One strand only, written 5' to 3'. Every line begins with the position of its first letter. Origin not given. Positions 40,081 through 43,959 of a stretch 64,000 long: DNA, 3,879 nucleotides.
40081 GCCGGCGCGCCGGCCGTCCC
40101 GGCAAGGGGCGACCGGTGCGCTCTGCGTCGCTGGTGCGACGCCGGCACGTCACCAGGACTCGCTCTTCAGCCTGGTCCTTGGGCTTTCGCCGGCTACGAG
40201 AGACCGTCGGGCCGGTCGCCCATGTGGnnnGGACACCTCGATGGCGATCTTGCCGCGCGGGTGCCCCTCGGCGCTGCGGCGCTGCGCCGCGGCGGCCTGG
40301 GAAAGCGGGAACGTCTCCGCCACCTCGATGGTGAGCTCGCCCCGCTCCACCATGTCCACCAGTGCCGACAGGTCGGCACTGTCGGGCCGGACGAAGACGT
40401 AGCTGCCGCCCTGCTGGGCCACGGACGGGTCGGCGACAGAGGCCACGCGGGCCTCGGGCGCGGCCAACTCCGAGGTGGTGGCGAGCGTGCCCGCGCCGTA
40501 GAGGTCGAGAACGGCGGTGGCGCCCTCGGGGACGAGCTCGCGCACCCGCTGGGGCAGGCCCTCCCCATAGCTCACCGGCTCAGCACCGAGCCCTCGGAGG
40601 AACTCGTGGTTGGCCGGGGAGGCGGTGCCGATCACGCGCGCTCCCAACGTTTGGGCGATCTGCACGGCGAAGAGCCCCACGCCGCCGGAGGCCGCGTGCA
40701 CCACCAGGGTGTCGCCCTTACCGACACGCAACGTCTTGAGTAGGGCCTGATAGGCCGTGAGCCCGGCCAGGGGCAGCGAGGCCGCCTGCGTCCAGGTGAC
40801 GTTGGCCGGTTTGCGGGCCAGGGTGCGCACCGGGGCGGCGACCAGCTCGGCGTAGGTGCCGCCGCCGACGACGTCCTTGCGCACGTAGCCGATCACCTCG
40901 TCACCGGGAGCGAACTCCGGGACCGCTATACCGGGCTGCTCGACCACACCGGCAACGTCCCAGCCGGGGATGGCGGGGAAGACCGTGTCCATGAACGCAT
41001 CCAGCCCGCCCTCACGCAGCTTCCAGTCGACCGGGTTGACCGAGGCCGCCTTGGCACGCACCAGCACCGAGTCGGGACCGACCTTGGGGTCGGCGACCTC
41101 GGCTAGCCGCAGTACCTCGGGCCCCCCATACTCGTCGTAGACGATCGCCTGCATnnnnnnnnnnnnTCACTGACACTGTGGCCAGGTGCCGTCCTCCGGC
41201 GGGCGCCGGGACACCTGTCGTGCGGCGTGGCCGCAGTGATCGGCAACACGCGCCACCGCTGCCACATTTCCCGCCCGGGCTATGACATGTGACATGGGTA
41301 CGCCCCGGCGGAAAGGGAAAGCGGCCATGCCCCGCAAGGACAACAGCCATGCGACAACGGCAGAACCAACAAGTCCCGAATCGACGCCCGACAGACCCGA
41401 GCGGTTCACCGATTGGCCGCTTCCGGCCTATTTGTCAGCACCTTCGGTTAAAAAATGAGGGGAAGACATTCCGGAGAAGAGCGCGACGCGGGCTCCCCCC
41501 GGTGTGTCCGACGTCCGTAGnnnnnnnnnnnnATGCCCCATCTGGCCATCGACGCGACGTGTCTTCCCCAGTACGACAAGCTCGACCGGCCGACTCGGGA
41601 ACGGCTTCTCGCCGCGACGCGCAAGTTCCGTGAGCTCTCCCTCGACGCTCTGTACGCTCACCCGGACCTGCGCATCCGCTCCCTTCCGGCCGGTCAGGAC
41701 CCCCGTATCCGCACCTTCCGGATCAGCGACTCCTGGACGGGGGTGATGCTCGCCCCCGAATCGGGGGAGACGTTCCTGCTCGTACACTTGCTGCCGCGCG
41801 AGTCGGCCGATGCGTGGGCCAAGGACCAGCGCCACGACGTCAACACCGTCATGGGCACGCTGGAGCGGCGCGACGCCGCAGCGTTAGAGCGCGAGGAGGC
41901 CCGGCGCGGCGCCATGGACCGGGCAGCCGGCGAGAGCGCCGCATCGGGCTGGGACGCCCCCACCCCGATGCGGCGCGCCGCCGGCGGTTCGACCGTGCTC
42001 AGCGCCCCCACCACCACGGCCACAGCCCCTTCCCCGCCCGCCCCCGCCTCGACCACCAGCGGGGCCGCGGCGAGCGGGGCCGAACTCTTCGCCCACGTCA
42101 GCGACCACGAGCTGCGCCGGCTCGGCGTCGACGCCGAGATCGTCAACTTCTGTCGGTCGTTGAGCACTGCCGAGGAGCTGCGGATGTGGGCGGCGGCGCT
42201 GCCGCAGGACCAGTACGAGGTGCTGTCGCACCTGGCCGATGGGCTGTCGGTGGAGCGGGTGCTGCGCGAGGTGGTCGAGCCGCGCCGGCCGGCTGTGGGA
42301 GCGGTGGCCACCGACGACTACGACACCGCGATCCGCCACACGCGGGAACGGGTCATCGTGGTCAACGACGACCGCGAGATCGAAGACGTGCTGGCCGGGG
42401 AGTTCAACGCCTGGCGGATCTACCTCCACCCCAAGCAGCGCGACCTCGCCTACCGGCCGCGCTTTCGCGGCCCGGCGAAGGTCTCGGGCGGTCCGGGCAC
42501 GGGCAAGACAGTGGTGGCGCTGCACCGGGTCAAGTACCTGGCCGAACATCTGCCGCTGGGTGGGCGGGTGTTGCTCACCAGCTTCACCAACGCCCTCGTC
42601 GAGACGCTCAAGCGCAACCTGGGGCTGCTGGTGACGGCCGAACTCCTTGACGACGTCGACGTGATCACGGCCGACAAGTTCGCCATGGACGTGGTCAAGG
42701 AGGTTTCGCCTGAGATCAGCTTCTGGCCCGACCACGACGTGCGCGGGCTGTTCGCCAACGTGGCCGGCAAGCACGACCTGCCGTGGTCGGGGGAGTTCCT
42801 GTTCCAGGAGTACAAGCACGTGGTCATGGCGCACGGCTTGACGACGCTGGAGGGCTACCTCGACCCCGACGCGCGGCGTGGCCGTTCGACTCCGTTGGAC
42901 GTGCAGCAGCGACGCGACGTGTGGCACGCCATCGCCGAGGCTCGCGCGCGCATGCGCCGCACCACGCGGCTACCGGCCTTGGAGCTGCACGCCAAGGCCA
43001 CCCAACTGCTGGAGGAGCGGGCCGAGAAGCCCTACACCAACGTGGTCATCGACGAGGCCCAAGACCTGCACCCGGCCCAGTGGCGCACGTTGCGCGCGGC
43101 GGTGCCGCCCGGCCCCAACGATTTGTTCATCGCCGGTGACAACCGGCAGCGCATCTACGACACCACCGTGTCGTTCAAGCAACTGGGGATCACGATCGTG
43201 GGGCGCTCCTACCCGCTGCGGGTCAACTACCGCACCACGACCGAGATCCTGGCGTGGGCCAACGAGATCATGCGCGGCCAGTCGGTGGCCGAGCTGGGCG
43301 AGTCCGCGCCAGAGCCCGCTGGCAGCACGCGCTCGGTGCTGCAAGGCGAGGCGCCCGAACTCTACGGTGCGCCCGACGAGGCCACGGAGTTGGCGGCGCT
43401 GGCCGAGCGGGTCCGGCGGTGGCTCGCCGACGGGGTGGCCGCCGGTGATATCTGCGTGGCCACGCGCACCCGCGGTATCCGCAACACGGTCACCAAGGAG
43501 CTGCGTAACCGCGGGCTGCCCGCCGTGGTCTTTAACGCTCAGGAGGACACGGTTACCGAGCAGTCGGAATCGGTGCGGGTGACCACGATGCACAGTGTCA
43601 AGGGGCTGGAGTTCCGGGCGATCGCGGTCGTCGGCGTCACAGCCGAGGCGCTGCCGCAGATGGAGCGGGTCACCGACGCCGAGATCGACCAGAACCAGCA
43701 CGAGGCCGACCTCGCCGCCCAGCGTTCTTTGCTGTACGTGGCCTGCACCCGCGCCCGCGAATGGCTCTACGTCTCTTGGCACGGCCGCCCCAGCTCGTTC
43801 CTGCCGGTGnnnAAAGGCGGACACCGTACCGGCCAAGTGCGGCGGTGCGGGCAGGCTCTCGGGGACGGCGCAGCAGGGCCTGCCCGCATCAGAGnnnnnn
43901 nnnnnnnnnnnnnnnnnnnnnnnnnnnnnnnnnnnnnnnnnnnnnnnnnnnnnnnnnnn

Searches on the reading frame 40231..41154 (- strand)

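Call 48: search_protein_families(library=pfam, proteins=[window:40231-41154:-], max_evalue=0.001)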
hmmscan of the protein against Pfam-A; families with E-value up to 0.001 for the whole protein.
window:40231-41154:- (308 aa): 3 families
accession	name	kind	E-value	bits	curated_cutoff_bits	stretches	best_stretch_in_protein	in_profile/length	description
PF08240.17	ADH_N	-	7.5e-16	58.7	23.5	1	26-116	1-103/104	Alcohol dehydrogenase GroES-like domain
PF13602.12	ADH_zinc_N_2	-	2.9e-13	51.3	27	1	204-305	14-134/134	Zinc-binding dehydrogenase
PF00107.32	ADH_zinc_N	-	1.8e-12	47.8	31.8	1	158-242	1-90/129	Zinc-binding dehydrogenase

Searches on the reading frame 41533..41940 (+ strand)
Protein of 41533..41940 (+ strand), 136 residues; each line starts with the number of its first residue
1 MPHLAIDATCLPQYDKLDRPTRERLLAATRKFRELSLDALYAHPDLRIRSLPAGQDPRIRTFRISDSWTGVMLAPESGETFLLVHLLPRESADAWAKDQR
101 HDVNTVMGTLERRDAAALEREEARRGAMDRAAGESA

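Call 68: search_solved_structures(query=window:41533-41922:+, max_evalue=10)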
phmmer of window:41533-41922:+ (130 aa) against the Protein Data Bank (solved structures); distinct sequences matched with E-value up to 10: 1.
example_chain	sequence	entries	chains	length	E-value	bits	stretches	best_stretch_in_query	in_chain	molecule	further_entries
9uch_A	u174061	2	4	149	0.59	13.4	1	72-125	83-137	Bis(5'-adenosyl)-triphosphatase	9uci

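Call 75: predict_structure(protein=window:41533-41940:+)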
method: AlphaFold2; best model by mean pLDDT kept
length: 136 residues; sequences in the alignment: 1
mean_pLDDT: 66.0   pTM: 0.53
mean pLDDT of the five models: 66.0, 64.7, 63.0, 59.7, 57.0
residues with pLDDT >= 90: 0; 70-90: 51; 50-70: 81; < 50: 4
segments of 3 or more residues with pLDDT < 50: none
pLDDT, mean of each block of 10 residues (from residue 1): 56 76 76 68 57 63 75 66 71 68 60 61 66 56
secondary structure, 60 per line:
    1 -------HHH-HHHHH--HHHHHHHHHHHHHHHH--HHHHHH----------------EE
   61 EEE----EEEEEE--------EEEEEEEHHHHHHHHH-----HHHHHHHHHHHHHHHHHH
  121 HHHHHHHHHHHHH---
elements in order: H12-16 H19-34 H37-42 E59-63 E68-73 E82-88 H89-97 H103-133

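Call 77: fold_search(model_id=the predicted structure, library=pdb)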
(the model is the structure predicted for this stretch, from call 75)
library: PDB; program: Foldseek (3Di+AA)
matches with E <= 10: 473; with E <= 0.001: 0
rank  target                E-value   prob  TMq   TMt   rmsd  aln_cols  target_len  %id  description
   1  4v7j_Ay               6.0e-03  1.00  0.45  0.60   4.6        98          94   16  Structure of RelE nuclease bound to the 70S ribosome (precleavage state) (released 2014-07-09)
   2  2khe_MODEL_1_A        6.8e-03  0.99  0.39  0.55   5.3        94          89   17  Solution Structure of the Bacterial Toxin Rele from Thermus Thermophilus HB8 (released 2010-03-31)
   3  6kml_C                7.2e-03  1.00  0.53  0.66   3.5       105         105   11  2.09 Angstrom resolution crystal structure of tetrameric HigBA toxin-antitoxin complex from E.coli (released 2020-11-18)
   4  3g5o_B                8.8e-03  0.99  0.40  0.58   4.3        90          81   17  The crystal structure of the toxin-antitoxin complex RelBE2 (Rv2865-2866) from Mycobacterium tuberculosis (released 2009-04-14)
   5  9g12_B                1.1e-02  0.99  0.40  0.58   4.2        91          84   19  Mycobacterium tuberculosis RelBE1 toxin-antitoxin system; rv1247c (relB1 antitoxin), rv1246c (relE1 toxin) (released 2025-12-17)
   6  5ycl_B                1.3e-02  1.00  0.50  0.67   3.8        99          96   11  Crystal structure of HigBA complex from Shigella flexneri (released 2018-09-19)
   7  6kml_A                1.6e-02  1.00  0.52  0.65   3.8       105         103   11  2.09 Angstrom resolution crystal structure of tetrameric HigBA toxin-antitoxin complex from E.coli (released 2020-11-18)
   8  7xbj_B                1.7e-02  0.99  0.41  0.22   4.4        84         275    7  Txp40, an insecticidal toxin protein from Xenorhabdus nematophila (released 2023-03-29)
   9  7xbj_A                1.9e-02  0.99  0.39  0.20   4.8        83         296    8  Txp40, an insecticidal toxin protein from Xenorhabdus nematophila (released 2023-03-29)
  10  2kc8_MODEL_1_A        2.0e-02  0.97  0.42  0.56   6.1       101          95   16  Structure of E. coli toxin RelE (R81A/R83A) mutant in complex with antitoxin RelBc (K47-L79) peptide (released 2009-03-17)
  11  5ycl_D                2.6e-02  0.99  0.49  0.66   3.6       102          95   11  Crystal structure of HigBA complex from Shigella flexneri (released 2018-09-19)
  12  4fxh_B                3.1e-02  0.96  0.42  0.56   6.5       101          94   16  Crystal structure of the isolated E. coli RelE toxin, P212121 form (released 2012-08-29)
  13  4lsy_A                3.3e-02  0.96  0.40  0.56   4.4        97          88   18  Crystal structure of copper-bound L66S mutant toxin from Helicobacter pylori (released 2014-02-05)
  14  4fxe_E                4.3e-02  0.97  0.40  0.60   4.4        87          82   17  Crystal structure of the intact E. coli RelBE toxin-antitoxin complex (released 2012-08-29)
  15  1wmi_A                4.6e-02  0.98  0.42  0.60   4.4        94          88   17  Crystal structure of archaeal RelE-RelB complex from Pyrococcus horikoshii OT3 (released 2005-03-15)
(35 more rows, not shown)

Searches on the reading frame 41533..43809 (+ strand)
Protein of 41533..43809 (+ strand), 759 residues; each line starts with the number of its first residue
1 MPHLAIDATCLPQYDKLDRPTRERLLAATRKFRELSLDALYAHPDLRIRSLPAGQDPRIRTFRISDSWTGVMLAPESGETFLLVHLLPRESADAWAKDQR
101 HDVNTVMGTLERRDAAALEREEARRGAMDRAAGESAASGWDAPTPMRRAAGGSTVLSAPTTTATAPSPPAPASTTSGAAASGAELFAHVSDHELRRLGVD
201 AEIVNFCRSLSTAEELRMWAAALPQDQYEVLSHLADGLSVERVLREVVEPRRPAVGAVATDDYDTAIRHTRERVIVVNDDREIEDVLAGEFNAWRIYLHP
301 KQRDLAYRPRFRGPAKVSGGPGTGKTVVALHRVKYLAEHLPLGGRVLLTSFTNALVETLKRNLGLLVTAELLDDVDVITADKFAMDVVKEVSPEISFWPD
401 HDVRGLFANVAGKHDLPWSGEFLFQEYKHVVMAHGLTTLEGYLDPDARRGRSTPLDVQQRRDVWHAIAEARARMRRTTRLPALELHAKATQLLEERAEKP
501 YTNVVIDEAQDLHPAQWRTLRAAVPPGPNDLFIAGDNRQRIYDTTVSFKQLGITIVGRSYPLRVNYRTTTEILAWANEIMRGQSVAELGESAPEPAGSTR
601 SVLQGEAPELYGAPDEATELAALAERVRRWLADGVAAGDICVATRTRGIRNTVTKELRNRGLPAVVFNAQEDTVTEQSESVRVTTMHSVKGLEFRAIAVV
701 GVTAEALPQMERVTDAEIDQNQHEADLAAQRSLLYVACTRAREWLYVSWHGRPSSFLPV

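Call 8: search_protein_families(library=padloc, proteins=[window:41533-43809:+], max_evalue=0.001)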
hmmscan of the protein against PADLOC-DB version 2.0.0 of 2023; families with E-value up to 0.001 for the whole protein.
window:41533-43809:+ (759 aa): 43 families (the best 25 are shown)
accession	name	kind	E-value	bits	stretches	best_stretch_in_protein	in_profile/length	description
PDLC01087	C3a187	-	8.8e-33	111.9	1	499-749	318-543/559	NERD+UvrD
PDLC00132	GajB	-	5.5e-30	102.6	3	499-671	213-385/625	UrvD helicase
PDLC00114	GajB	-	7.9e-27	92.1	2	494-671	209-385/635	UrvD helicase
PDLC00104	GajB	-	1e-22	78.7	3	313-389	16-93/574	UrvD helicase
PDLC03802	RTasHel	-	1.5e-22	78.2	2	313-663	19-338/675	DRT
PDLC00117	GajB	-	5.5e-19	66.1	2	675-747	509-572/604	UrvD helicase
PDLC00106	GajB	-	2.9e-17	60.4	3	450-586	156-294/577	UrvD helicase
PDLC00103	GajB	-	3.4e-17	60.6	2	317-676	33-387/612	UrvD helicase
PDLC00127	GajB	-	1.3e-15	54.9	1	674-747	499-564/594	UrvD helicase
PDLC00112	GajB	-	1.5e-15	54.8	2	676-746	490-554/581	UrvD helicase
PDLC00143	GajB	-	5.9e-14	49.5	1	492-633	192-331/632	UrvD helicase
PDLC00107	GajB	-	3.7e-12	43.7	2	675-749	474-556/587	UrvD helicase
PDLC00123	GajB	-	9.7e-12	42.3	1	677-747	438-505/540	UrvD helicase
PDLC00135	GajB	-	1.1e-11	42.3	2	490-620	159-293/603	UrvD helicase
PDLC00134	GajB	-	3.1e-11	41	1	468-680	182-393/431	UrvD helicase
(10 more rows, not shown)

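Call 9: search_protein_families(library=pfam, proteins=[window:41533-43809:+], max_evalue=0.01)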
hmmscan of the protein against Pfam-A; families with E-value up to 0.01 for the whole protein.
window:41533-43809:+ (759 aa): 11 families
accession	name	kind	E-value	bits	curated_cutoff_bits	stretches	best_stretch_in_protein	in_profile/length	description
PF13361.12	UvrD_C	-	9.8e-24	84.8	25.6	2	671-750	277-348/350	UvrD-like helicase C-terminal domain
PF00580.27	UvrD-helicase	-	4.7e-20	72.8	23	1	306-542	8-253/271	UvrD/REP helicase N-terminal domain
PF13245.12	AAA_19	-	1.2e-11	45.4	25.1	1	315-542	14-131/134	AAA domain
PF13538.12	UvrD_C_2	-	2.4e-09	37.3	27.4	1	722-747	27-51/52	UvrD-like helicase C-terminal domain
PF13604.12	AAA_30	-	1.5e-05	25.3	27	0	316-365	22-68/191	AAA domain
PF13087.12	AAA_12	-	0.00012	22.2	27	1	617-747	89-190/195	AAA domain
PF09848.15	SLFN-g3_helicase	-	0.00012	21.9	24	1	317-364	6-52/354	Schlafen group 3, DNA/RNA helicase domain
PF13401.12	AAA_22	-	0.00041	21.1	27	0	460-522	47-106/130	AAA domain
PF13086.12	AAA_11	-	0.00052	20.3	27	0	316-359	21-68/257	AAA domain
PF01443.25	Viral_helicase1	-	0.0014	18.9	21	0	665-746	161-225/228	Viral superfamily 1 RNA helicase core domain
PF13191.12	AAA_16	-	0.0032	18.4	32.6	1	316-523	28-155/167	AAA ATPase domain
